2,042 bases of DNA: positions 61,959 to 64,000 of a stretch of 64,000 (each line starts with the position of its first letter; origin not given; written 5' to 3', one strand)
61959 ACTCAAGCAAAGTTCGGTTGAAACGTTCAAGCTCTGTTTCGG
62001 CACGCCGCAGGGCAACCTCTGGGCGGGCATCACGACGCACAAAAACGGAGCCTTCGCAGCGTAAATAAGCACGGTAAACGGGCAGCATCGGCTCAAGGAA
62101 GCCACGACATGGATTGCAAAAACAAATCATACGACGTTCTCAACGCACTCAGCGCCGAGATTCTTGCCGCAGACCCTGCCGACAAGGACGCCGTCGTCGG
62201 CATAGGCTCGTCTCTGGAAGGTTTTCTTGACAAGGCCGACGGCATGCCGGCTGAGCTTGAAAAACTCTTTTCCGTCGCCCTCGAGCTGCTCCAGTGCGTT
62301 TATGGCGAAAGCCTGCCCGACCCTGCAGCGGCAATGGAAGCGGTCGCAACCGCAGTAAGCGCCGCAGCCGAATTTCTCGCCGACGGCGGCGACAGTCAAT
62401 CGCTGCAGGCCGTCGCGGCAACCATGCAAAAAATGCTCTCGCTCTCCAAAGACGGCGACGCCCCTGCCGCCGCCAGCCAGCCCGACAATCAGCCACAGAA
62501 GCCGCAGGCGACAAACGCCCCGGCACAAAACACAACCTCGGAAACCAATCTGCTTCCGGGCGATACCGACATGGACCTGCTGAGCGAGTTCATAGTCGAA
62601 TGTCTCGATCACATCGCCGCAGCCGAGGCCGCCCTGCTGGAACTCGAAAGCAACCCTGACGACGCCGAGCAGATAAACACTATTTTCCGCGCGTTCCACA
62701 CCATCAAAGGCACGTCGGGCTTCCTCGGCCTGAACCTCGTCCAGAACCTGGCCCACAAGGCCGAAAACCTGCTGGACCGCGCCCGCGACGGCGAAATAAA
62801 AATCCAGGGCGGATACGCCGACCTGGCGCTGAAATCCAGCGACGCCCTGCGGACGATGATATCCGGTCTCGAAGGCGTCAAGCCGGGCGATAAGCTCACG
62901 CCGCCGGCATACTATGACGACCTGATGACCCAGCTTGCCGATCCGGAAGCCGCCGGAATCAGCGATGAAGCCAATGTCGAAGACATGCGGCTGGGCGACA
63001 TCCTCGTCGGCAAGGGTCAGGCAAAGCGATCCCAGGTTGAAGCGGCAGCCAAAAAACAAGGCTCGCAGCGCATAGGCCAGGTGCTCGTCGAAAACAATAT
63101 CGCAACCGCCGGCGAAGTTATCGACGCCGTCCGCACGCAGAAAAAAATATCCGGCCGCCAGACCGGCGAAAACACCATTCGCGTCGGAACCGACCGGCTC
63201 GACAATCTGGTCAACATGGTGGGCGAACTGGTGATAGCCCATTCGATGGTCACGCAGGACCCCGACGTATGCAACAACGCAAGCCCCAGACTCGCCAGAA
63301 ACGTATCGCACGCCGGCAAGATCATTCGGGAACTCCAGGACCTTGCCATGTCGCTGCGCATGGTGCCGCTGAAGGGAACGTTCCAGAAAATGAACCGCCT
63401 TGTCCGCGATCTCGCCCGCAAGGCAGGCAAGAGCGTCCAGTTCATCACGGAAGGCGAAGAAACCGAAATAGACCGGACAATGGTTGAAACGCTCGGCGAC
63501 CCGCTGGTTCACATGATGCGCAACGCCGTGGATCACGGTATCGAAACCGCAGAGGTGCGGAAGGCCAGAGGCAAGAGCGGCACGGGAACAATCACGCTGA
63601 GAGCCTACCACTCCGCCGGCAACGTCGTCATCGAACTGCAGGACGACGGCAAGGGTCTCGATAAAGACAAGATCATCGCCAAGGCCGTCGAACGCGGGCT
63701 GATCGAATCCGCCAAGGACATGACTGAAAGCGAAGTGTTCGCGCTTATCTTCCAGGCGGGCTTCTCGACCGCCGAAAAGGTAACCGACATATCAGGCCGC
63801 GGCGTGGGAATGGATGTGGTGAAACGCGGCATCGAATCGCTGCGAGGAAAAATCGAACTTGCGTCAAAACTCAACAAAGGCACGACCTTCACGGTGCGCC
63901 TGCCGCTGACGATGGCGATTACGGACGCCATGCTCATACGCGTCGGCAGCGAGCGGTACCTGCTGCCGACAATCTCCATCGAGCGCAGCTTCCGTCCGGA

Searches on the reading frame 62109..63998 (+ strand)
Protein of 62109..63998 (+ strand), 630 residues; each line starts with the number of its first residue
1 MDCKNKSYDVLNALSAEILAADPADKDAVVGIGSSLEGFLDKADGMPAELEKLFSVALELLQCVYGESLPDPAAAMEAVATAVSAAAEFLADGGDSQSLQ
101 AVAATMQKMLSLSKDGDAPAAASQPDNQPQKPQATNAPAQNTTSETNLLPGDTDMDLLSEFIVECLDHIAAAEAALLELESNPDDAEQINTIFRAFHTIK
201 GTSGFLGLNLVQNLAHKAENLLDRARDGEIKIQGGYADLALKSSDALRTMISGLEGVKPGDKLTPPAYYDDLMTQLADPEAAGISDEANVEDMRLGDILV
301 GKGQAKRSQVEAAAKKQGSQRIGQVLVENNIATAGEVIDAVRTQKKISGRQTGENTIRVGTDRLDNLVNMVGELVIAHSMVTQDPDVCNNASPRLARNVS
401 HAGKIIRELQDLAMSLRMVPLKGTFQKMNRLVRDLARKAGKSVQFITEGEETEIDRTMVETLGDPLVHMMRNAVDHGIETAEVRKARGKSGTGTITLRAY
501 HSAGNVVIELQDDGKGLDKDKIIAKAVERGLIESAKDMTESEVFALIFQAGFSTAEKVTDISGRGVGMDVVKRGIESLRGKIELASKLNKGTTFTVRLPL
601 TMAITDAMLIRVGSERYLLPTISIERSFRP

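Call 72: search_protein_families(library=pfam, proteins=[window:62109-63998:+], max_evalue=0.001)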
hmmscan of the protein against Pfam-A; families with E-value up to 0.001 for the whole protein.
window:62109-63998:+ (630 aa): 3 families
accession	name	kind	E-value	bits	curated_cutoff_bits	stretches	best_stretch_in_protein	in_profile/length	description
PF02518.31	HATPase_c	-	3.7e-21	76.1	26.4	1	464-601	4-110/111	Histidine kinase-, DNA gyrase B-, and HSP90-like ATPase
PF02895.20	H-kinase_dim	-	4e-16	59.7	23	1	355-415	2-67/68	Signal transducing histidine kinase, homodimeric domain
PF01627.28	Hpt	-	5.2e-16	59.1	24.6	1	156-254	1-81/84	Hpt domain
